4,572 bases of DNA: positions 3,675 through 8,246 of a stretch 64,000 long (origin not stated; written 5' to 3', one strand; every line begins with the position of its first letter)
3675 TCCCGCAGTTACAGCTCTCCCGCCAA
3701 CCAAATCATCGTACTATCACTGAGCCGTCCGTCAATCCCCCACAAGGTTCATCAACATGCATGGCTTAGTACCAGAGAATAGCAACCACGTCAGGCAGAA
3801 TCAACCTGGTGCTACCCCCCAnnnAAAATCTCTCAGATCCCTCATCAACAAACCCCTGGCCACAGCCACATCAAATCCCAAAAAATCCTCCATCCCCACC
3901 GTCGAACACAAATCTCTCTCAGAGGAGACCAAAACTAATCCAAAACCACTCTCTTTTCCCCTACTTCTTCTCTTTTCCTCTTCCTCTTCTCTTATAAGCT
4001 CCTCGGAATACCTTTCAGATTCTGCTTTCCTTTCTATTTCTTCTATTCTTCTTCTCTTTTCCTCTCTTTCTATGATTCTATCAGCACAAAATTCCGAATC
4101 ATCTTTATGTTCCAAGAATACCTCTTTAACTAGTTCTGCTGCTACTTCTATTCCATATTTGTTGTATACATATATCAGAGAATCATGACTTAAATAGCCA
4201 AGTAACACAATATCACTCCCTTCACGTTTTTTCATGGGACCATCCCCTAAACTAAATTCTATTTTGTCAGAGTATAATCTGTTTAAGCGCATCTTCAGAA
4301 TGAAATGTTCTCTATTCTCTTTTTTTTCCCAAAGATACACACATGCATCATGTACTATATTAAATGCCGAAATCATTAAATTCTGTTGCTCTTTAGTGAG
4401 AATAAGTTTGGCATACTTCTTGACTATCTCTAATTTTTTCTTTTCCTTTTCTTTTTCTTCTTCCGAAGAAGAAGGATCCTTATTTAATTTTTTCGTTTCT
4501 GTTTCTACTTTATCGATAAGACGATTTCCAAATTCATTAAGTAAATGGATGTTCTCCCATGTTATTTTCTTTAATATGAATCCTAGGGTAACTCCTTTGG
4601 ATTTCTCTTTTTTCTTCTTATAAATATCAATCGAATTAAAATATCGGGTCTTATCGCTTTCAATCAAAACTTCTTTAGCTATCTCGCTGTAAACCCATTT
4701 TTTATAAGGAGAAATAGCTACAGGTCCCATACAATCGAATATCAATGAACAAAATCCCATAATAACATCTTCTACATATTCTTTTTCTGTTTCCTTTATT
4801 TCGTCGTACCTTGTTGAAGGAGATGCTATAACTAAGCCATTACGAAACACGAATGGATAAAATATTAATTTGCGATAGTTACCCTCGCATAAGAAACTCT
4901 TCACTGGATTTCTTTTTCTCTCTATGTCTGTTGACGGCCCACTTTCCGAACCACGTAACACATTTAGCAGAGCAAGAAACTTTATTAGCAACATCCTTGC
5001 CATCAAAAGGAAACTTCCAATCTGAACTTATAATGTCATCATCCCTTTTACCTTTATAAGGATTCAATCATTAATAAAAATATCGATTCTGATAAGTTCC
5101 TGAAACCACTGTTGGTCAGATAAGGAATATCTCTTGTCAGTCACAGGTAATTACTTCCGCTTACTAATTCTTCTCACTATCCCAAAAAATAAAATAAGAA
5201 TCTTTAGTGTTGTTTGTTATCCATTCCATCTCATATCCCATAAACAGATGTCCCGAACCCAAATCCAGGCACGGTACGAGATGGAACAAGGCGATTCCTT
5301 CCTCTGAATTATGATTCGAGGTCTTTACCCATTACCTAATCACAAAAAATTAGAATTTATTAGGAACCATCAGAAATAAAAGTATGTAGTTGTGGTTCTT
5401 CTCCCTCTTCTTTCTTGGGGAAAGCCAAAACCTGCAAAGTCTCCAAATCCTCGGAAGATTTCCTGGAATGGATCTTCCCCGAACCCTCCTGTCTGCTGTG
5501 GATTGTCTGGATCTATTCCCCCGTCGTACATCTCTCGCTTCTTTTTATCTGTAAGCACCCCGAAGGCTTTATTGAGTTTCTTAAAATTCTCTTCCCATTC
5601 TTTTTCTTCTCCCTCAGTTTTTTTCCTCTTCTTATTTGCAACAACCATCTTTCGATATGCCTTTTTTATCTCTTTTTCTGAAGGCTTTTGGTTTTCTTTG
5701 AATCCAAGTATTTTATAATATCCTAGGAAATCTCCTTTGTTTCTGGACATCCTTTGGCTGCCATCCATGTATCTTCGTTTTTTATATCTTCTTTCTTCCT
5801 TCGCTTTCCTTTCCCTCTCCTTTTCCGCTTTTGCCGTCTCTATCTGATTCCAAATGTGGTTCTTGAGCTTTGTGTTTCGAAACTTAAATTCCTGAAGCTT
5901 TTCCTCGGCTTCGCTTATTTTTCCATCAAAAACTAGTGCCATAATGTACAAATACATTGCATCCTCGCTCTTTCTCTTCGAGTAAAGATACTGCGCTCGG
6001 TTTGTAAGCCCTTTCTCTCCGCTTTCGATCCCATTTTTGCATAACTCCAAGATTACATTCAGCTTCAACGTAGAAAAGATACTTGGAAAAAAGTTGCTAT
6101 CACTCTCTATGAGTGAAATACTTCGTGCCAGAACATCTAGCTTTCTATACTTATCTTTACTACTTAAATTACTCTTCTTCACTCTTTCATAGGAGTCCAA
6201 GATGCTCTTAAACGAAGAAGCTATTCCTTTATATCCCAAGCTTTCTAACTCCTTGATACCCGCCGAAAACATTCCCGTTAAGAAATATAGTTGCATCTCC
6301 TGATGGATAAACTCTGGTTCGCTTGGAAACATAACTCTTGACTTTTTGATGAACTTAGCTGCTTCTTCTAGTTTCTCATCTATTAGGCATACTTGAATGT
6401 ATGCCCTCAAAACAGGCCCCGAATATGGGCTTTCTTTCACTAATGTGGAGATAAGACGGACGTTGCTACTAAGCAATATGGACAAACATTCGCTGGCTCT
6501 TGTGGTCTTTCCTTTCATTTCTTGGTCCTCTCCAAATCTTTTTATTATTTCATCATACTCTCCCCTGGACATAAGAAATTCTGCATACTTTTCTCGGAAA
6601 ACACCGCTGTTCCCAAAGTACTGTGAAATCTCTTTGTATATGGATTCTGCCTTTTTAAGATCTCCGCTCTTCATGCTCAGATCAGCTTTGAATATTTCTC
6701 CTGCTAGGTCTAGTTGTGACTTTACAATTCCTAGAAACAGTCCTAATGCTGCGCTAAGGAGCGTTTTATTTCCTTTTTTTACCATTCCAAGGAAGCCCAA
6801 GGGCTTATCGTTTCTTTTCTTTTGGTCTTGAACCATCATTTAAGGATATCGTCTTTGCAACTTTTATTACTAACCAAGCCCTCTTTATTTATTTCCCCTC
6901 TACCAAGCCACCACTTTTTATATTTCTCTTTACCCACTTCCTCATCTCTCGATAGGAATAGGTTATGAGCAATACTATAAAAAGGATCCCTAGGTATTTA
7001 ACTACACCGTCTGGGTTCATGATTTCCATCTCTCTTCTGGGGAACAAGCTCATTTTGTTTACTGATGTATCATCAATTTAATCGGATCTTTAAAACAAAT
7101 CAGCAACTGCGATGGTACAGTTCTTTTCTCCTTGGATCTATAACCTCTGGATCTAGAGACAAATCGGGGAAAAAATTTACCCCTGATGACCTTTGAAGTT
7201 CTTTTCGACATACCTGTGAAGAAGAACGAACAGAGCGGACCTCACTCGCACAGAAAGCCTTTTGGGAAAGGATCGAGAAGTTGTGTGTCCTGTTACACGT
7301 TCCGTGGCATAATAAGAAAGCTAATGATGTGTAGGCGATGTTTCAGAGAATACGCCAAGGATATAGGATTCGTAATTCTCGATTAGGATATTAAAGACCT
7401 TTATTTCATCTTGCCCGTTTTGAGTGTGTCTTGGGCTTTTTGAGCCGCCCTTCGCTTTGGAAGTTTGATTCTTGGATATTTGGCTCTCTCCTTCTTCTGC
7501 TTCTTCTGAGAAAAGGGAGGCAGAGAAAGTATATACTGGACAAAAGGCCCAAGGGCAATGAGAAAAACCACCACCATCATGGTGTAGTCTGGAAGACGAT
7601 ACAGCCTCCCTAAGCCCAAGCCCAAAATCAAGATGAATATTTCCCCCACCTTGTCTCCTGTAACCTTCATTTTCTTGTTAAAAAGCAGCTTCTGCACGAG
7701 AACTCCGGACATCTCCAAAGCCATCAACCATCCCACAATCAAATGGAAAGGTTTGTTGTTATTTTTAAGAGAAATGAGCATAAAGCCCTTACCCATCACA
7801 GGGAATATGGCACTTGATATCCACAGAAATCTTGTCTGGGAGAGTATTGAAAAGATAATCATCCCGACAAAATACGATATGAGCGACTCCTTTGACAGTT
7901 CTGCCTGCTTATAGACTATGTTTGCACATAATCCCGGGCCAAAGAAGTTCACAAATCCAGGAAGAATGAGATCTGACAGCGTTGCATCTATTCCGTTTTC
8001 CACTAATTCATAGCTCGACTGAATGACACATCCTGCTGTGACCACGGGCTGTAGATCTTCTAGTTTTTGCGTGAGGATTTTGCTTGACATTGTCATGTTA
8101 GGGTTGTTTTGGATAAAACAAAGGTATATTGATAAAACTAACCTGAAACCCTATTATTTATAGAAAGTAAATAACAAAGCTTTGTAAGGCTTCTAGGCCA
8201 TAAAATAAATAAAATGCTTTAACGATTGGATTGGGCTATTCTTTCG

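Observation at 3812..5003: Signal-peptide ORF running directly into the rDNA promoter/5'-flank; purine-rich tract abutting the SSU 5' end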

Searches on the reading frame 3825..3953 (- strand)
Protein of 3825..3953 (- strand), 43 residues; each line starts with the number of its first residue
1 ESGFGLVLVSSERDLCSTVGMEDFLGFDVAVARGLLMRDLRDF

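Call 43: search_protein_families(library=pfam, proteins=[window:3825-3953:-], max_evalue=0.01)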
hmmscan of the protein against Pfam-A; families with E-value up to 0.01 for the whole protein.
window:3825-3953:- (43 aa): 0 families

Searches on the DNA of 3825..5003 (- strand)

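Call 9: search_rna_families(sources=[L001, L002, L003], threshold=gathering)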
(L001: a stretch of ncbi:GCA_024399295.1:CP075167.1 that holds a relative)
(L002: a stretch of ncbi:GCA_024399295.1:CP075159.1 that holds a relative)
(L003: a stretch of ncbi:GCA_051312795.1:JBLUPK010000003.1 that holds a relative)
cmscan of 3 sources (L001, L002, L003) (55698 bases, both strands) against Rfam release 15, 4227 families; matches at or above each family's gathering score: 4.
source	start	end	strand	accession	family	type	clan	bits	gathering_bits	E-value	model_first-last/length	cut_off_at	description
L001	18560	19854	+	RF02542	SSU_rRNA_microsporidia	Gene; rRNA;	CL00111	1112.7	50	0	1-1311/1311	no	Microsporidia small subunit ribosomal RNA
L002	18561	19854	+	RF02542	SSU_rRNA_microsporidia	Gene; rRNA;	CL00111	1107.6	50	0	1-1311/1311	no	Microsporidia small subunit ribosomal RNA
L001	19963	21821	+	RF02543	LSU_rRNA_eukarya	Gene; rRNA;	CL00112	995.1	50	1.1e-269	1-2708/3401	3'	Eukaryotic large subunit ribosomal RNA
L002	19964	21821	+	RF02543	LSU_rRNA_eukarya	Gene; rRNA;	CL00112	983.3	50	2e-266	1-2712/3401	3'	Eukaryotic large subunit ribosomal RNA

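Call 29: search_rna_families(sources=[L007, L004], threshold=gathering)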
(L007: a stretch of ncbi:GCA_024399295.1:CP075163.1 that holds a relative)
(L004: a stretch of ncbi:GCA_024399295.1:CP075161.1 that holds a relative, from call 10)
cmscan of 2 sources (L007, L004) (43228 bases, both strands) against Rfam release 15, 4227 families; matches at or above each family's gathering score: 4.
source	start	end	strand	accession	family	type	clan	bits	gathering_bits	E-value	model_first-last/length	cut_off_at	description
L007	18212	20589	+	RF02543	LSU_rRNA_eukarya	Gene; rRNA;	CL00112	1405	50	0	1-3401/3401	no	Eukaryotic large subunit ribosomal RNA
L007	16810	18103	+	RF02542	SSU_rRNA_microsporidia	Gene; rRNA;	CL00111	1110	50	0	1-1311/1311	no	Microsporidia small subunit ribosomal RNA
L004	6396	6469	+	RF00005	tRNA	Gene; tRNA;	CL00001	64.7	29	6.1e-12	1-71/71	no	tRNA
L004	3582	3655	-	RF00005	tRNA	Gene; tRNA;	CL00001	64.3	29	7.9e-12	1-71/71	no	tRNA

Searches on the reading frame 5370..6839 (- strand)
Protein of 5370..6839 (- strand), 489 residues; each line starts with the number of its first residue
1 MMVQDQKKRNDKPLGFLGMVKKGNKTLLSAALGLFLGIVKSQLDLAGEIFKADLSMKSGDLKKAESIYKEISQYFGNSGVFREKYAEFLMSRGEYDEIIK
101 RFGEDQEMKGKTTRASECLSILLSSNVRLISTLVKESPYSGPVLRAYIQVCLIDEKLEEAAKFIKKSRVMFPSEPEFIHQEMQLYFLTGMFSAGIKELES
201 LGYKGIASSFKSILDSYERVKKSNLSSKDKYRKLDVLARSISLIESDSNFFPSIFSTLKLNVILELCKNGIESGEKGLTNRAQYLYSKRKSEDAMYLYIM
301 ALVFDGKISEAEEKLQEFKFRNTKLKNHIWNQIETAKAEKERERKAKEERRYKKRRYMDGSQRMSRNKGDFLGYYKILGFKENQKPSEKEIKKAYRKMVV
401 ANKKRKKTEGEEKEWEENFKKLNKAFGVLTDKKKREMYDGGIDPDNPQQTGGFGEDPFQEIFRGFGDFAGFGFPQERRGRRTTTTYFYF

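Call 4: search_protein_families(library=pfam, proteins=[window:5373-6839:-], max_evalue=1)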
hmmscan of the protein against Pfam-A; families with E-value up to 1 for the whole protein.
window:5373-6839:- (489 aa): 5 families
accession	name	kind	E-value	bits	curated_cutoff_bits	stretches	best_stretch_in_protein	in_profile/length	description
PF00226.36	DnaJ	-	3.3e-13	50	27.8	1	374-439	2-63/63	DnaJ domain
PF14559.12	TPR_19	-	1.7e-05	25.5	25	1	56-97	2-43/68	Tetratricopeptide repeat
PF13428.12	TPR_14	-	0.00055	20.8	23.5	0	144-179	4-39/44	Tetratricopeptide repeat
PF01535.26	PPR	-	0.068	13.9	25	0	57-71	12-26/31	PPR repeat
PF11846.14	Wzy_C_2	-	0.19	12.1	28.5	0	128-180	134-185/191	Virulence factor membrane-bound polymerase, C-terminal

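Call 10: find_encoding_contigs(protein=window:5370-6839:-, flank=10000, max_places=8)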
Protein window:5370-6839:- (489 aa): 5 contigs read that carry it; 3 places shown.
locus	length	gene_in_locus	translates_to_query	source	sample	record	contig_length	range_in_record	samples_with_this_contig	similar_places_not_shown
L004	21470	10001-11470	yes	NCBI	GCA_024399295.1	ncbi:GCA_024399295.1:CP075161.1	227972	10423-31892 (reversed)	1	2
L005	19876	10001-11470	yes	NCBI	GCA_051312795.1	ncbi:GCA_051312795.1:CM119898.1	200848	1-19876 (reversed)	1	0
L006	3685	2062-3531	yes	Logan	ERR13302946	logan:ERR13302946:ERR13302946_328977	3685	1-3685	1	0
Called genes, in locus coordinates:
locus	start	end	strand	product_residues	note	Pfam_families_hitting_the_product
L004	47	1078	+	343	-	PF25299:ZZ_ADA2, PF22941:TADA2A-like_3rd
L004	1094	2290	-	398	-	PF00083:Sugar_tr, PF07690:MFS_1, PF00083:Sugar_tr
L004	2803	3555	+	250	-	PF01603:B56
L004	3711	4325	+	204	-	PF00013:KH_1 (weak)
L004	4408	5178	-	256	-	PF07500:TFIIS_M, PF01096:Zn_ribbon_TFIIS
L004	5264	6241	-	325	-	PF04137:ERO1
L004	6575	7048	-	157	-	-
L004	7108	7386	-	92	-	-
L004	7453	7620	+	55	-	-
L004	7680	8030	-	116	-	-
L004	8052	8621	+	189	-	PF00177:Ribosomal_S7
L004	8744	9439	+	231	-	-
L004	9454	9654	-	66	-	PF00253:Ribosomal_S14 (weak)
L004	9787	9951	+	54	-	-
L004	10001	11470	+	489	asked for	PF14559:TPR_19 (faint), PF00226:DnaJ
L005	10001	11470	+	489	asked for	PF14559:TPR_19 (faint), PF00226:DnaJ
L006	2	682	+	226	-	?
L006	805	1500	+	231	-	-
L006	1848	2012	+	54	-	-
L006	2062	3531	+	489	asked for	PF14559:TPR_19 (faint), PF00226:DnaJ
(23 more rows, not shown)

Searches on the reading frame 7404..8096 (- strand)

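Call 4: search_protein_families(library=pfam, proteins=[window:7404-8096:-], max_evalue=1)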
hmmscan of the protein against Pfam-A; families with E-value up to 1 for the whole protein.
window:7404-8096:- (231 aa): 1 family
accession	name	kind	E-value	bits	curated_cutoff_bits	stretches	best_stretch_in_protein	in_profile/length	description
PF19762.4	DUF6249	-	0.67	10.4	33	0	77-110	67-101/104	Domain of unknown function (DUF6249)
